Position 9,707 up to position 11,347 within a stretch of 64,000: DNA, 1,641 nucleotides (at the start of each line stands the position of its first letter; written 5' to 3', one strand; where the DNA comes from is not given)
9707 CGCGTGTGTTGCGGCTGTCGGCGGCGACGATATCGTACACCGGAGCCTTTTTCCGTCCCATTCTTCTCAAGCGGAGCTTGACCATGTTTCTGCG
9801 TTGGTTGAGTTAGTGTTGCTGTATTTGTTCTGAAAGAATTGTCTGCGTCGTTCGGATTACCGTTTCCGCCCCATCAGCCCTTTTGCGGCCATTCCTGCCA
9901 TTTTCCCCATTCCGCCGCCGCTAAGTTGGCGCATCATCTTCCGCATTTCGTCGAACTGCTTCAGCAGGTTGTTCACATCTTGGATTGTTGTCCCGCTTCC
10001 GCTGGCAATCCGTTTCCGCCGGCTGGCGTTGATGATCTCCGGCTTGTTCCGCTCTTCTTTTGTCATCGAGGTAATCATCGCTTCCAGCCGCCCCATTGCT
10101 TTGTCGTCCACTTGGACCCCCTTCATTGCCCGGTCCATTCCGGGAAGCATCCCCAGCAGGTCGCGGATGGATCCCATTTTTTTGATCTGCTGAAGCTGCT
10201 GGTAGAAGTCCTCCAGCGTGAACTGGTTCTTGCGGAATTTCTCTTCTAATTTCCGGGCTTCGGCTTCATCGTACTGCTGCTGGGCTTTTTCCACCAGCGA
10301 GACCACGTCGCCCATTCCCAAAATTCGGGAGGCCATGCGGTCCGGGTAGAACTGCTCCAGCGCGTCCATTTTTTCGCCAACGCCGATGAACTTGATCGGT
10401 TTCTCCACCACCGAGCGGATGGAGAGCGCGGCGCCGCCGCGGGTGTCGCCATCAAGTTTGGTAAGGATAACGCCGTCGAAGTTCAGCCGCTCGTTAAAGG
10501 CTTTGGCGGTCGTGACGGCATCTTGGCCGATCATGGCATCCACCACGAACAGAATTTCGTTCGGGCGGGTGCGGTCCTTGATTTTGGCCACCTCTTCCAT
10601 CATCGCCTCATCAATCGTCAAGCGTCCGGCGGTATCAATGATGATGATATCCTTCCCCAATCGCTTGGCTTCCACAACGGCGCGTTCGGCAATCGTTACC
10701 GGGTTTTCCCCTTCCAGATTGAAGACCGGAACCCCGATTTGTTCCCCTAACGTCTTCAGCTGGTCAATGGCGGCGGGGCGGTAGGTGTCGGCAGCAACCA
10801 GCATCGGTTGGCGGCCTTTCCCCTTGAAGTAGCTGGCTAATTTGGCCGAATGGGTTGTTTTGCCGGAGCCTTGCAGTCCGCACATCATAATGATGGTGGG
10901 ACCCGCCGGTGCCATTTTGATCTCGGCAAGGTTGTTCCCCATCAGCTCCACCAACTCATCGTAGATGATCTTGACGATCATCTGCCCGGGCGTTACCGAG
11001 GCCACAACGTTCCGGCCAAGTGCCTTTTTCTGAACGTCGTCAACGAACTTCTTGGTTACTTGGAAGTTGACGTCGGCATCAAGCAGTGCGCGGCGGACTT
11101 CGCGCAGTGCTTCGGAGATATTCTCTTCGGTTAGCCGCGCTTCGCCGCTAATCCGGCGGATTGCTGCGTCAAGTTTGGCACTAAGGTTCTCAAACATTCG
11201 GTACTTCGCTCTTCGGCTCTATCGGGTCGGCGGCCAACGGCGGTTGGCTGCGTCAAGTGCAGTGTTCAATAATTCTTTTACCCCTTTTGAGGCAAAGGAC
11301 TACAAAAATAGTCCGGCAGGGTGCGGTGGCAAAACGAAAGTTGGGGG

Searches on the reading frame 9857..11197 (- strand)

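Call 37: search_protein_families(library=pfam, proteins=[window:9857-11197:-], max_evalue=0.001)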
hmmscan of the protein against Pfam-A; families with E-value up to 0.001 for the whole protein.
window:9857-11197:- (446 aa): 8 families
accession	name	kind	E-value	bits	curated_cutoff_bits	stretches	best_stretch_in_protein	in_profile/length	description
PF00448.28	SRP54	-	5e-77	258.4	22.7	1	100-294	1-196/196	SRP54-type protein, GTPase domain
PF02978.25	SRP_SPB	-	2e-37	127.9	27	1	325-422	1-91/91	Signal peptide binding domain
PF02881.24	SRP54_N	-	2.7e-21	76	22.4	1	5-82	1-75/75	SRP54-type protein, helical bundle domain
PF13401.12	AAA_22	-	6e-06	27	27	1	100-216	5-120/130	AAA domain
PF06414.18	Zeta_toxin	-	4.5e-05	23.4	22.3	1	96-185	12-99/199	Zeta toxin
PF02492.25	cobW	-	8.6e-05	22.6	20.7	1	102-250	2-155/180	CobW/HypB/UreG, nucleotide-binding domain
PF01656.29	CbiA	-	0.00013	22.4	25.4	0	110-254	9-89/125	CobQ/CobB/MinD/ParA nucleotide binding domain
PF13671.12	AAA_33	-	0.00049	20.8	27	0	103-140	2-34/143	AAA domain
